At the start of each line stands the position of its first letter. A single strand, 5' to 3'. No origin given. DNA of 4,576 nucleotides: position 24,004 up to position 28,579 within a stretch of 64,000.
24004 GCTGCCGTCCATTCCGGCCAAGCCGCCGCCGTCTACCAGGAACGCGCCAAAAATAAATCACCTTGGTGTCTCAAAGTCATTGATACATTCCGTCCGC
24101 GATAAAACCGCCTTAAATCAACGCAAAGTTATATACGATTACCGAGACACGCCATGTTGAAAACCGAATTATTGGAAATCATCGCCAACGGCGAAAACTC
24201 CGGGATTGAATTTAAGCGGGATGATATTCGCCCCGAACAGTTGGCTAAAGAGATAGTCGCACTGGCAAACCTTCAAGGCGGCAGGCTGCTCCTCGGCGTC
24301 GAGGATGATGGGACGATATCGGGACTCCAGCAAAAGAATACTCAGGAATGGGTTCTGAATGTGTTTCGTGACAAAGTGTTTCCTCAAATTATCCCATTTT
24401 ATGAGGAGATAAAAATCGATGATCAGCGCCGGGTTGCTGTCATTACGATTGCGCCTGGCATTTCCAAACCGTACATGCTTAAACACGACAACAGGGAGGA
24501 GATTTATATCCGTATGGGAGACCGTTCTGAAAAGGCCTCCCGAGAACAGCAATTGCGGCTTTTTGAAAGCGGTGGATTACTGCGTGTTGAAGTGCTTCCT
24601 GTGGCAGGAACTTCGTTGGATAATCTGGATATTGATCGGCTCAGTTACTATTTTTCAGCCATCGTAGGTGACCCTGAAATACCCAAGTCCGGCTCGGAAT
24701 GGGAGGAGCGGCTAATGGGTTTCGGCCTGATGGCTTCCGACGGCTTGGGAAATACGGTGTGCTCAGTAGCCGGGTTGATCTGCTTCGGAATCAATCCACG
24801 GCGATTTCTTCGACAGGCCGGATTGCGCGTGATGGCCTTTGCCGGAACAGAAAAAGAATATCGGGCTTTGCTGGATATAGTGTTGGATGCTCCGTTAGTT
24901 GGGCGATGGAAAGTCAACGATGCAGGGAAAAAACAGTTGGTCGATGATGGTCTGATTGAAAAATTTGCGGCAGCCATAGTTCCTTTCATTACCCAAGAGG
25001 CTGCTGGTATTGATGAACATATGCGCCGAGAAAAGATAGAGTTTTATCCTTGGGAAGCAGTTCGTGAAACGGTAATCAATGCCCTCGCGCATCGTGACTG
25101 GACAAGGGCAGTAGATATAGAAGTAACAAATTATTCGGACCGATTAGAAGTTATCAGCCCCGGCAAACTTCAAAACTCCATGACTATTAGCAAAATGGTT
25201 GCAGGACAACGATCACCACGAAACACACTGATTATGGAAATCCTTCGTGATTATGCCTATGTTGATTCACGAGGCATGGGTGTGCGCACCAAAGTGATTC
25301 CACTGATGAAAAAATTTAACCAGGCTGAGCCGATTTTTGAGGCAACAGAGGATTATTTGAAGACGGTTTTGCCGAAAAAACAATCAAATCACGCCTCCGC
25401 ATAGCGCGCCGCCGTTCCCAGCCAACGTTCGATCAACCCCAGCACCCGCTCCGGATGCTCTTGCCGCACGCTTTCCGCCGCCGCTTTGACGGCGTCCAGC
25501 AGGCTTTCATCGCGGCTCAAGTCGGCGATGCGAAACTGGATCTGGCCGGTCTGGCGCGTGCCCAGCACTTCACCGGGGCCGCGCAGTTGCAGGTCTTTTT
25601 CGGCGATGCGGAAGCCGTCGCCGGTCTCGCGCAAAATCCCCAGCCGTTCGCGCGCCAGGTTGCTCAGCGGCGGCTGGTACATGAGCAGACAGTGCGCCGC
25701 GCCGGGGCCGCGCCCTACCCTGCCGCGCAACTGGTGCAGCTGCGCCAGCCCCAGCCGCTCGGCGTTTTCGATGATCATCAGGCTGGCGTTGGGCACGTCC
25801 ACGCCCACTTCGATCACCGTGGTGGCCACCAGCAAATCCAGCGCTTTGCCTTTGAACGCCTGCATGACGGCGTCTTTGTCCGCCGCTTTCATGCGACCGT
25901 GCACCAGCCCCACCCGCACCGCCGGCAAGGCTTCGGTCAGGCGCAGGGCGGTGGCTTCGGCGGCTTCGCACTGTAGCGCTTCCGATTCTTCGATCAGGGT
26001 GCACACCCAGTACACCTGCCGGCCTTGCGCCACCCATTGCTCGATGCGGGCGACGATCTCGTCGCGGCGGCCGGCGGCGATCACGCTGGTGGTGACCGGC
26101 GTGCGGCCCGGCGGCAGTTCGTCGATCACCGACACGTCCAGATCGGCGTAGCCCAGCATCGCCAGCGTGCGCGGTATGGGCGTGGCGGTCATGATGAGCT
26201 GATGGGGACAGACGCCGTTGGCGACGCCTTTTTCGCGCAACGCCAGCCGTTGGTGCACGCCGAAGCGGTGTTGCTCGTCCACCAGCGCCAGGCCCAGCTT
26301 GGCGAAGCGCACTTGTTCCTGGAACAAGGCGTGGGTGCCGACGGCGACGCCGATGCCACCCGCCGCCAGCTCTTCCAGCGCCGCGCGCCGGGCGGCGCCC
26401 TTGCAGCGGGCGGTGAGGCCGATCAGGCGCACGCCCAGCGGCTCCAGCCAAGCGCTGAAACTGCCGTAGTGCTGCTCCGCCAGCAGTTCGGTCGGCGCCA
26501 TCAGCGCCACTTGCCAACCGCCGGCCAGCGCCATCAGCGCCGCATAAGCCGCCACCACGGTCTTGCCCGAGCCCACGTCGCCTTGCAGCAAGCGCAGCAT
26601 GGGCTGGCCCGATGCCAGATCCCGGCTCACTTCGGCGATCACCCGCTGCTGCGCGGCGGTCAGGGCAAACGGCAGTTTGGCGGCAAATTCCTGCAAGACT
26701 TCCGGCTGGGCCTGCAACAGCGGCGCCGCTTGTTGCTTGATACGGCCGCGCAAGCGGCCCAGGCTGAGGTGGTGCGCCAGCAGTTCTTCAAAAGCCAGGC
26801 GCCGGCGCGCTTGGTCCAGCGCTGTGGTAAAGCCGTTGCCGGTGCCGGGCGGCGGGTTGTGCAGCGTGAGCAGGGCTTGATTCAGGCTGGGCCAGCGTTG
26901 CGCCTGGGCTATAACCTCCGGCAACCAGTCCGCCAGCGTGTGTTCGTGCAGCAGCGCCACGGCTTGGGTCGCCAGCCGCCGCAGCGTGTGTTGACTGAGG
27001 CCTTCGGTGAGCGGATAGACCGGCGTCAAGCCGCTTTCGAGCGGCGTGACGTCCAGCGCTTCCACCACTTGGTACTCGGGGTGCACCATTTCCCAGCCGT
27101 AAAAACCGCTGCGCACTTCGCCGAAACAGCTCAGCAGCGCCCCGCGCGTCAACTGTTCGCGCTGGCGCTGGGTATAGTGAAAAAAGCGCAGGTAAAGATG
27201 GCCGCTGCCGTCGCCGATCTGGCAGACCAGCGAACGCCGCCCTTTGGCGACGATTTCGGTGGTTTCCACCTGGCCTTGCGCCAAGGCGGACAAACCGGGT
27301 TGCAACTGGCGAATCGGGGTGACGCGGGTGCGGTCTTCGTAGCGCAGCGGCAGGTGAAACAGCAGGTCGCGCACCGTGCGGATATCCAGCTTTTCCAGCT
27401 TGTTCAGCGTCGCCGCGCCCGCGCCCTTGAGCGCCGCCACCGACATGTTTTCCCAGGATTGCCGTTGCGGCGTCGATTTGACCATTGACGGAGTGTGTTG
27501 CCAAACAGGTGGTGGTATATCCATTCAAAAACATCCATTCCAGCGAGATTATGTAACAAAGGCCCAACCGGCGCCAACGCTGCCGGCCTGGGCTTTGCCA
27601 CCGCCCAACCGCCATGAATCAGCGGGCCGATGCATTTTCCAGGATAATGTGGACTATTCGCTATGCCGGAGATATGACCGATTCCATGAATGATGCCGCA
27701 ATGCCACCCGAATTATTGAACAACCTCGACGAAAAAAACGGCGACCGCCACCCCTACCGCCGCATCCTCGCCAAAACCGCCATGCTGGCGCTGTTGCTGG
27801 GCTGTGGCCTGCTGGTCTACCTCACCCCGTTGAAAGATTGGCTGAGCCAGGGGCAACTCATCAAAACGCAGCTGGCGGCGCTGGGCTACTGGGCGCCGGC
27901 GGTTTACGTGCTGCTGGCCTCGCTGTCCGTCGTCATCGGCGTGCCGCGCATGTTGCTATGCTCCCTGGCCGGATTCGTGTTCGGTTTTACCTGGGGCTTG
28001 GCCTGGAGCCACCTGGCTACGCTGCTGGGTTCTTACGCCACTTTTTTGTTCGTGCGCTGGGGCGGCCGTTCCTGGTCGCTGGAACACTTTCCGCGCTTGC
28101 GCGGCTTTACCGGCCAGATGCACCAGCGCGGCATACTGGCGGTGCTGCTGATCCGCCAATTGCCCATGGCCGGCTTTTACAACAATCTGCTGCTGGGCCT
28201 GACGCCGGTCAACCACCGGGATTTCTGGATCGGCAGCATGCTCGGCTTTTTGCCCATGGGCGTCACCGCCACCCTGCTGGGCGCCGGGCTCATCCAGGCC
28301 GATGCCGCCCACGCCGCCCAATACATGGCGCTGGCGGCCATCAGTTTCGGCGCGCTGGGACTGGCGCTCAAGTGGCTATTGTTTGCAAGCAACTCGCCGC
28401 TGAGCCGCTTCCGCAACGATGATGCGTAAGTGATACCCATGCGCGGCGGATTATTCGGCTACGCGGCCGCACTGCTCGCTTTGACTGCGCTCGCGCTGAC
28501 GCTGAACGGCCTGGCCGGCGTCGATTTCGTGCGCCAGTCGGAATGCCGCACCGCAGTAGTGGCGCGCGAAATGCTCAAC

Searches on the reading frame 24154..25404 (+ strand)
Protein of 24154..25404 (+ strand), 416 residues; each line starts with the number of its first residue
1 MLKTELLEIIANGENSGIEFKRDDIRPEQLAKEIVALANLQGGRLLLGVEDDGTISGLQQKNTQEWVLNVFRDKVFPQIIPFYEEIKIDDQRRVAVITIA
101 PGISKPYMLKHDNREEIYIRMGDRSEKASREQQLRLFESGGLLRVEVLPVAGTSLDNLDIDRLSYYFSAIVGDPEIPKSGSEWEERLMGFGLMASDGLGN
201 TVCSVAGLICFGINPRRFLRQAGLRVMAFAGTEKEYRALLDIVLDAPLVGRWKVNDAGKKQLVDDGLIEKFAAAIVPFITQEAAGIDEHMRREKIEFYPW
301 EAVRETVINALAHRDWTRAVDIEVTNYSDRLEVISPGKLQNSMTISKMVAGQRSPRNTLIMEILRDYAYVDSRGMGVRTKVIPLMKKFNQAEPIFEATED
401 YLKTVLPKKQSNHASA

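Call 55: search_protein_families(library=pfam, proteins=[window:24154-25404:+], max_evalue=0.001)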
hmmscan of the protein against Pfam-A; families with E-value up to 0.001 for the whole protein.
window:24154-25404:+ (416 aa): 2 families
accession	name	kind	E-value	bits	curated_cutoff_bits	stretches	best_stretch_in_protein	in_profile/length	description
PF04326.19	SLFN_AlbA_2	-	1.4e-23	84.1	25.3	1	14-128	1-117/118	Schlafen, AlbA_2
PF13749.12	HATPase_c_4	-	5e-16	58.9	26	1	321-405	3-88/89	Putative ATP-dependent DNA helicase recG C-terminal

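Call 56: search_protein_families(library=padloc, proteins=[window:24154-25404:+], max_evalue=0.001)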
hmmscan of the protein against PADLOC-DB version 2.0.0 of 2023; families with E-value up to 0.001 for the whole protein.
window:24154-25404:+ (416 aa): 4 families
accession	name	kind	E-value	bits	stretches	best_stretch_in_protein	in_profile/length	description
PDLC02394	pAgo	-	9.9e-17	58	1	28-367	55-390/1121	-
PDLC02418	Aga_SIR2-Kinase-PNTD1-PNTD2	-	2.1e-09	34.1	1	129-343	154-365/756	Class I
PDLC02402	Aga_SIR2-PNTD1-PNTD2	-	5.8e-09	32.6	1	130-342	296-486/876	Class I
PDLC05032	PDC-S50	-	4.2e-07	27.4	1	2-125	5-147/387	-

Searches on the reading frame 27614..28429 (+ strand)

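Call 99: search_protein_families(library=pfam, proteins=[window:27614-28429:+], max_evalue=0.0001)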
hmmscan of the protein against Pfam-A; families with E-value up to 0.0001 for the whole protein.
window:27614-28429:+ (271 aa): 1 family
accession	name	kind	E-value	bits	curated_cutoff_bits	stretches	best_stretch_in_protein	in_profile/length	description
PF09335.16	VTT_dom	-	9.5e-16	58.8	33.9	1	110-223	1-121/123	VTT domain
